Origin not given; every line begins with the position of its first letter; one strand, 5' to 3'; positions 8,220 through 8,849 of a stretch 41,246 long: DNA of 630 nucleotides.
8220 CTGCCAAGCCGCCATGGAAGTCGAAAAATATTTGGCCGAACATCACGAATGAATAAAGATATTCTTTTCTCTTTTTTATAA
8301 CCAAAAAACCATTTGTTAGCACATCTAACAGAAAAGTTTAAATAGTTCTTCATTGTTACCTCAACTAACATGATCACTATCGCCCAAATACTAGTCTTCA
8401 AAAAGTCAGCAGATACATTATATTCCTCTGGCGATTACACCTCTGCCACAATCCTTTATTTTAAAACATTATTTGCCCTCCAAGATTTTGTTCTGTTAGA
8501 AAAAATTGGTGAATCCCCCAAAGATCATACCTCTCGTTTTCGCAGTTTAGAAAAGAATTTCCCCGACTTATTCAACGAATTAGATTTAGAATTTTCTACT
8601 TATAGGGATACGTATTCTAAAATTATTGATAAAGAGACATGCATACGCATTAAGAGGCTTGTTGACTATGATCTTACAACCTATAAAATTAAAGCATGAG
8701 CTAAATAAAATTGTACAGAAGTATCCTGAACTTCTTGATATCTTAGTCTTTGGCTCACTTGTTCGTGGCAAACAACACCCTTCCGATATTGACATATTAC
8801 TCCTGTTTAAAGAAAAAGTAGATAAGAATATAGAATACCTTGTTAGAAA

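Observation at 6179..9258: Two paralogous HEPN-like + nucleotidyltransferase cassettes flank trxB, with unusual gene order and motifs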

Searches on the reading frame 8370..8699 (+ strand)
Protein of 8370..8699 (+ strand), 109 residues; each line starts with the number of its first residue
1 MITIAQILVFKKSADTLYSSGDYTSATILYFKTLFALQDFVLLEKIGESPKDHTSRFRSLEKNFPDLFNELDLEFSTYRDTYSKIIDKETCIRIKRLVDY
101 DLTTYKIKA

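Call 3: search_protein_families(library=pfam, proteins=[window:8370-8699:+], max_evalue=1)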
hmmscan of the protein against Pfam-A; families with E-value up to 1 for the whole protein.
window:8370-8699:+ (109 aa): 1 family
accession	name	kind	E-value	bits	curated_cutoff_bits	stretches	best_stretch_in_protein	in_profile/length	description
PF14300.12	DMP19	-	0.03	15.3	25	1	17-80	29-99/112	DMP19-like protein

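Call 4: search_protein_families(library=ncbifam, proteins=[window:8370-8699:+], max_evalue=1)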
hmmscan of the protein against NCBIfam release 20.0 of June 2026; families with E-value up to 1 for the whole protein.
window:8370-8699:+ (109 aa): 0 families

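Call 9: search_solved_structures(query=window:8370-8699:+, max_evalue=10)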
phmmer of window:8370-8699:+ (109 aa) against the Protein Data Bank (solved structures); distinct sequences matched with E-value up to 10: 4.
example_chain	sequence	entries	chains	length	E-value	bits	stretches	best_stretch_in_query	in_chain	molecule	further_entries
3kxl_A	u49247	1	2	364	0.41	14.6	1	13-96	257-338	GTP-binding protein (HflX)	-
2qtf_A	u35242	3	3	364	0.41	14.5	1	13-96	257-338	GTP-binding protein | GTP-binding protein (HflX)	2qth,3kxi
3kxk_A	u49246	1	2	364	0.41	14.5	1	13-96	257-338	GTP-binding protein (HflX)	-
6abo_B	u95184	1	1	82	0.6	14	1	49-104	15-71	Intermediate filament family orphan 1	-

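Call 13: find_homologous_proteins(query=window:8370-8699:+)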
Query window:8370-8699:+ (109 aa): 277 proteins with E <= 0.001 among 279 candidates; the best 120 are listed.
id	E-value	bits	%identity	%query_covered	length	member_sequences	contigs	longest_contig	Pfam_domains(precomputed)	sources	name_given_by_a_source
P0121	3.9e-63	228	100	100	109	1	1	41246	-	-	-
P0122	1.2e-57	210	90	99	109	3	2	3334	-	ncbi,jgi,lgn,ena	-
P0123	1.8e-57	210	91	100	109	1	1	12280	-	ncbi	-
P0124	7.0e-57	208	88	99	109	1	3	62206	-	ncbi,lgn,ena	-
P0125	8.8e-56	204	86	99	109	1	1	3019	-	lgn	-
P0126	1.3e-55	204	89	99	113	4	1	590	-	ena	-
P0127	9.6e-54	198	85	99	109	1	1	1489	-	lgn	-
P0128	5.1e-51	189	82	98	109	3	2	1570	-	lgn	-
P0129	3.0e-50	187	81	98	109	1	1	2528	-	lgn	-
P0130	1.6e-49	184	79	99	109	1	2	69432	-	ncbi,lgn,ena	-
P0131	1.8e-49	184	76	100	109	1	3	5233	-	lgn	-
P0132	2.8e-49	184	81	98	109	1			-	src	-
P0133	5.3e-49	183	80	99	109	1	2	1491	-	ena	-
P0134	6.4e-49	182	81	98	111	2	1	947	-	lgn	-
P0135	1.2e-48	182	79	98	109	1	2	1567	-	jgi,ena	-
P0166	2.6e-46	174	77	99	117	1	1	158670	-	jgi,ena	jgi:hypothetical protein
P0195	4.5e-45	170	76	100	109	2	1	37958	-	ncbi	-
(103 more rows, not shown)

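Call 19: search_solved_structures(query=A2, max_evalue=10, show_alignments=2)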
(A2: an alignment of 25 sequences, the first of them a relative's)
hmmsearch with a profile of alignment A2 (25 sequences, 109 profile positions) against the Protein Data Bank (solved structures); distinct sequences matched with E-value up to 10: 2.
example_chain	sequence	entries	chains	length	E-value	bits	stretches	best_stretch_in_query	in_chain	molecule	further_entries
2qtf_A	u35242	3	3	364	0.6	13.6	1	16-96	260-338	GTP-binding protein | GTP-binding protein (HflX)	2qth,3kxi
3kxk_A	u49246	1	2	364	0.61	13.6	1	16-96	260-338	GTP-binding protein (HflX)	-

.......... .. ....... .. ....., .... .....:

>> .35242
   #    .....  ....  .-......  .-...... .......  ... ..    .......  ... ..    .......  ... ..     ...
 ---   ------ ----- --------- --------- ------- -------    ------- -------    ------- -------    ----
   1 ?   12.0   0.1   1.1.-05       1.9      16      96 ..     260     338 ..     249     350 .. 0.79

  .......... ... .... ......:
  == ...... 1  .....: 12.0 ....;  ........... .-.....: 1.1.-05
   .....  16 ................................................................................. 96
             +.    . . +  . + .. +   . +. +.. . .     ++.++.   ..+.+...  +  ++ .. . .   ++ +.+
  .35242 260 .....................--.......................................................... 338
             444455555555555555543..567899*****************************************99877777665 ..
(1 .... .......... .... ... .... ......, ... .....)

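Call 27: find_encoding_contigs(protein=P0166, flank=5000, max_places=2)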
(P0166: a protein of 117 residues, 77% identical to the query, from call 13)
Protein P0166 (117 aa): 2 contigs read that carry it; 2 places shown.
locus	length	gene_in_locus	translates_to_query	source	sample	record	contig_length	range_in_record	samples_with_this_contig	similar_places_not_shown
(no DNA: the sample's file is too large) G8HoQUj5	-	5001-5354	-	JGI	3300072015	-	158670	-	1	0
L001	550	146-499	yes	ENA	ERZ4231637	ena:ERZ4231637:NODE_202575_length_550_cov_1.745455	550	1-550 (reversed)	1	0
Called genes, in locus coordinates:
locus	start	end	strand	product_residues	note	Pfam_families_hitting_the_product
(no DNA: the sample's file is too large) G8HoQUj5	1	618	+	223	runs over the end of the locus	?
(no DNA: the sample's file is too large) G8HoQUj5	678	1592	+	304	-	-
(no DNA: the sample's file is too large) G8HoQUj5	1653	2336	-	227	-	PF08713:DNA_alkylation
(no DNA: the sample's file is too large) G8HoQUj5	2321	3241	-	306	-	PF00899:ThiF, PF02558:ApbA (faint)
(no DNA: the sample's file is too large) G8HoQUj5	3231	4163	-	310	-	PF01171:ATP_bind_3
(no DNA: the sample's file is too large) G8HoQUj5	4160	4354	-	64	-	PF02597:ThiS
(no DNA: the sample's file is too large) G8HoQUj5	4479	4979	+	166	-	PF01876:RNase_P_p30 (weak)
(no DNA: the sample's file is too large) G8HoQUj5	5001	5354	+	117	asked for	-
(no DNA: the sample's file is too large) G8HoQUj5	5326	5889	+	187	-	PF01909:NTP_transf_2 (weak), PF18765:Polbeta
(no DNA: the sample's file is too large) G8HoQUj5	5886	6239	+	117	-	-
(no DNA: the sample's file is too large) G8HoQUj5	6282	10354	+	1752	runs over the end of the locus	-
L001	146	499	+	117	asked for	-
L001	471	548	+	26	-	?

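Call 31: predict_structure(alignment_id=A4)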
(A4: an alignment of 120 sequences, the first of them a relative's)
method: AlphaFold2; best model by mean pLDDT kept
length: 109 residues; sequences in the alignment: 120
mean_pLDDT: 97.1   pTM: 0.90
mean pLDDT of the five models: 97.1, 96.2, 96.1, 95.7, 93.7
residues with pLDDT >= 90: 106; 70-90: 3; 50-70: 0; < 50: 0
segments of 3 or more residues with pLDDT < 50: none
pLDDT, mean of each block of 10 residues (from residue 1): 95 99 99 98 96 97 98 98 98 99 93
secondary structure, 60 per line:
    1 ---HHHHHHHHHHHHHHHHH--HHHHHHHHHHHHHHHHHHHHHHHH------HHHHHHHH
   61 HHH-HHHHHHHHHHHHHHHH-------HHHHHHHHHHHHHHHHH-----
elements in order: H4-20 H23-46 H53-63 H65-80 H88-104

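Call 33: fold_search(model_id=the predicted structure, library=pdb)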
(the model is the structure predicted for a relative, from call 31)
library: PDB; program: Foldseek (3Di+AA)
matches with E <= 10: 251; with E <= 0.001: 0
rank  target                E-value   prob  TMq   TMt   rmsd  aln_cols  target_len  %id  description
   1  2hsb                  3.9e-02  1.00  0.76  0.67   2.5       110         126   14  Crystal structure of a hepn domain containing protein (af_0298) from archaeoglobus fulgidus at 1.95 A resolution (released 2006-08-15)
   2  2jpu_MODEL_1_A        1.2e-01  1.00  0.67  0.58   4.2       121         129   14  solution structure of NESG target SsR10, Orf c02003 protein (released 2007-07-03)
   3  2q00_B                1.4e-01  1.00  0.70  0.63   4.0       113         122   12  Crystal structure of the P95883_SULSO protein from Sulfolobus solfataricus. NESG target SsR10. (released 2007-05-29)
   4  2q00_A                1.8e-01  1.00  0.66  0.61   4.0       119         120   13  Crystal structure of the P95883_SULSO protein from Sulfolobus solfataricus. NESG target SsR10. (released 2007-05-29)
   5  3c18_A                2.8e-01  0.99  0.62  0.26   3.8       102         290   20  Crystal structure of nucleotidyltransferase-like protein (ZP_00538802.1) from Exiguobacterium sibiricum 255-15 at 1.90 (released 2008-02-12)
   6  4nqf_A                3.5e-01  0.96  0.57  0.44   5.8       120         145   14  Crystal structure of HEPN domain protein (released 2014-03-26)
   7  3c18_B                4.1e-01  0.99  0.62  0.26   3.9       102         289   20  Crystal structure of nucleotidyltransferase-like protein (ZP_00538802.1) from Exiguobacterium sibiricum 255-15 at 1.90 (released 2008-02-12)
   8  4nqf_B                4.3e-01  0.96  0.58  0.44   4.9       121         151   13  Crystal structure of HEPN domain protein (released 2014-03-26)
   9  1ufb_A                9.9e-01  0.97  0.71  0.62   3.4       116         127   15  Crystal structure of TT1696 from Thermus thermophilus HB8 (released 2003-11-28)
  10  6gzc_D                1.0e+00  0.72  0.36  0.50   6.3        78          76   20  heterotetrameric katanin p60:p80 complex (released 2019-08-07)
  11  3o10_C                1.1e+00  0.87  0.65  0.54   4.9       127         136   12  Crystal structure of the HEPN domain from human sacsin (released 2011-03-30)
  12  4a5x_A                1.2e+00  0.63  0.37  0.53   8.7        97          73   23  Structures of MITD1 (released 2012-11-14)
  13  2ymb_D                1.2e+00  0.57  0.35  0.19   7.7        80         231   22  Structures of MITD1 (released 2012-10-24)
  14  5yep_C                1.2e+00  0.54  0.48  0.42   5.2       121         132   12  Crystal structure of SO_3166-SO_3165 from Shewanella oneidensis (released 2018-03-28)
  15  2ymb_C                1.2e+00  0.54  0.35  0.19   7.9        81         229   22  Structures of MITD1 (released 2012-10-24)
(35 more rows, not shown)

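Call 39: find_related_loci(query=A4, collection=genome_contigs, flank=6000)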
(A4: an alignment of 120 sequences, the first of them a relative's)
Query A4 (109 aa) in genome_contigs; peptide patterns used: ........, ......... (x = any residue, [..] = any of these).
90 stretches matched a pattern; 84 encode a relative of the query (tblastn E <= 1e-3); the best 80 are kept; 80 distinct loci.
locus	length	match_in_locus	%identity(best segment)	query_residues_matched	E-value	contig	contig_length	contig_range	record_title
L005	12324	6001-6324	88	1-108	4e-62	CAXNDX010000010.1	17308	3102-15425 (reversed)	MAG: Candidatus Woesearchaeota archaeon isolate MaH-09apr19-256 genome assembly, contig: MaH-09apr19-C8044, whole genome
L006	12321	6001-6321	82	1-107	1e-56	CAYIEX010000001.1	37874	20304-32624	MAG TPA_asm: uncultured Methanosarcinales archaeon isolate ERP119705_co19_971 genome assembly, contig: NODE_728_length_3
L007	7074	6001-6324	79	1-108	1e-55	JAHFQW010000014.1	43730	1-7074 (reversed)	MAG: archaeon isolate nzgw56 NODE_368_length_43731_cov_4.637652, whole genome shotgun sequence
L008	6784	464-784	79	1-107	1e-54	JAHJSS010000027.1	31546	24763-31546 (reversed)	MAG: Nanoarchaeota archaeon isolate OS_PC_MetaG.mb.26 OS_PC_MetaG.mb.26_k141_351557, whole genome shotgun sequence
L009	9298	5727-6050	78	1-108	4e-53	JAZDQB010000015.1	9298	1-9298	MAG: Candidatus Woesearchaeota archaeon isolate MEGAHIT-group-0.97 k141_12126168, whole genome shotgun sequence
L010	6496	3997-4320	78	1-108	3e-53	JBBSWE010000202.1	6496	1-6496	MAG: Nanoarchaeota archaeon isolate H52-bin155_1 H52_bin155_1_000000000202, whole genome shotgun sequence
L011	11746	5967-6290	76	1-108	2e-52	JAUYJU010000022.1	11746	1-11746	MAG: Candidatus Nanoarchaeia archaeon isolate C24_metabat.bin.162 C24_k141_485631, whole genome shotgun sequence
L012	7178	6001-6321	79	1-107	6e-52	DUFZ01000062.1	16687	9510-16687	MAG TPA_asm: Candidatus Woesearchaeota archaeon isolate UBA10194 contig_63544, whole genome shotgun sequence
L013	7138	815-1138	76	1-108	1e-51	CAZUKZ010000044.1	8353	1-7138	MAG TPA_asm: Candidatus Woesearchaeota archaeon isolate SRP077602_co2_412 genome assembly, contig: NODE_12772_length_835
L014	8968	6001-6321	76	1-107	2e-51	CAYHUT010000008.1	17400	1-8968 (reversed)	MAG TPA_asm: Candidatus Woesearchaeota archaeon isolate ERP119705_co15_514 genome assembly, contig: NODE_3298_length_174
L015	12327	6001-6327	73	1-109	2e-51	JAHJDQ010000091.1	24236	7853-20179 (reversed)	MAG: Nanoarchaeota archaeon isolate Modern_marine.mb.67 Modern_marine.mb.67_k141_1098030, whole genome shotgun sequence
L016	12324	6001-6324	79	1-108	3e-51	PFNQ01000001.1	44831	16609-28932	MAG: Candidatus Woesearchaeota archaeon CG_4_10_14_0_2_um_filter_33_13 CG_4_10_14_0.2_scaffold_389_c, whole genome shotg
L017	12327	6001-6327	73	1-109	3e-50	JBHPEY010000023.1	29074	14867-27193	Nanoarchaeota archaeon isolate SAG AM-311-I03 NODE_23_length_29074_cov_28.760777, whole genome shotgun sequence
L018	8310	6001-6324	77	1-108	2e-50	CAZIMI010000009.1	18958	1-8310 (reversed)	MAG TPA_asm: uncultured Methanosarcinales archaeon isolate SRP077602_co6_348 genome assembly, contig: NODE_4703_length_1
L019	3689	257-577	73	1-107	4e-50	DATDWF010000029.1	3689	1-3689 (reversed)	MAG TPA_asm: Candidatus Nanoarchaeia archaeon isolate SMAG_U8103 k141_195116, whole genome shotgun sequence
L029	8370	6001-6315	68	1-105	1e-44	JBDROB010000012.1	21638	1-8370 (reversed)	MAG: Candidatus Woesearchaeota archaeon isolate MEGAHIT-group-1.927 k141_12466915, whole genome shotgun sequence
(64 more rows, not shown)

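Call 54: search_protein_families(library=padloc, proteins=[window:8370-8699:+], max_evalue=1)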
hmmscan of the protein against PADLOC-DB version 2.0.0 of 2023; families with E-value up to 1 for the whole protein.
window:8370-8699:+ (109 aa): 0 families

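Call 60: find_encoding_contigs(protein=P0195, flank=6000, max_places=2)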
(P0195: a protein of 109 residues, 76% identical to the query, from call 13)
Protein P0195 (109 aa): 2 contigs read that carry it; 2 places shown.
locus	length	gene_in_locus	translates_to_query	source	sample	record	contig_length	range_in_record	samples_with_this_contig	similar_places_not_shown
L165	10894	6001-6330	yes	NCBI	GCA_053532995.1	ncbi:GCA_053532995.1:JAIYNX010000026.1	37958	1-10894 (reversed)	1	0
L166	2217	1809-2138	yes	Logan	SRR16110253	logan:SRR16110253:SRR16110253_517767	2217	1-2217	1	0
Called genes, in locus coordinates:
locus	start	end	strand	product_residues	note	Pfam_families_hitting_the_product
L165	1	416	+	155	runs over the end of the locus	PF11848:DUF3368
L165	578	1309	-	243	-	-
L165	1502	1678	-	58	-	-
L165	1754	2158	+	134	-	PF11969:DcpS_C, PF01230:HIT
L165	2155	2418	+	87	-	PF04266:ASCH (weak), PF12961:DUF3850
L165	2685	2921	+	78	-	-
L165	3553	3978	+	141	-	PF02996:Prefoldin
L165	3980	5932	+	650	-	PF00300:His_Phos_1, PF02881:SRP54_N (weak), PF13401:AAA_22 (faint), PF13604:AAA_30 (weak), PF00448:SRP54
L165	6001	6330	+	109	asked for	-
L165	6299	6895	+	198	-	PF01909:NTP_transf_2 (weak), PF18765:Polbeta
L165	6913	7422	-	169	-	-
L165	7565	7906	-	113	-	-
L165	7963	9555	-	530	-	PF08308:PEGA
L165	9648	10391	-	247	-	-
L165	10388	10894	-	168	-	?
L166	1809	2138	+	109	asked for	-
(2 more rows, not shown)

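Call 72: search_protein_families(library=phrogs, proteins=[window:8370-8699:+], max_evalue=1)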
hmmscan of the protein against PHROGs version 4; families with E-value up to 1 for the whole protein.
window:8370-8699:+ (109 aa): 1 family
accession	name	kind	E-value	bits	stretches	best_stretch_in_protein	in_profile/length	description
phrog_27979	-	unknown function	0.0045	17.5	1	5-100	12-106/235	-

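Call 93: find_related_loci(query=A4, collection=viral_contigs, flank=3000)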
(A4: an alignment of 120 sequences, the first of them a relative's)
Query A4 (109 aa) in viral_contigs; peptide patterns used: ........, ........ (x = any residue, [..] = any of these).
11 stretches matched a pattern, but none encodes a relative of the query by tblastn (E <= 1e-3).
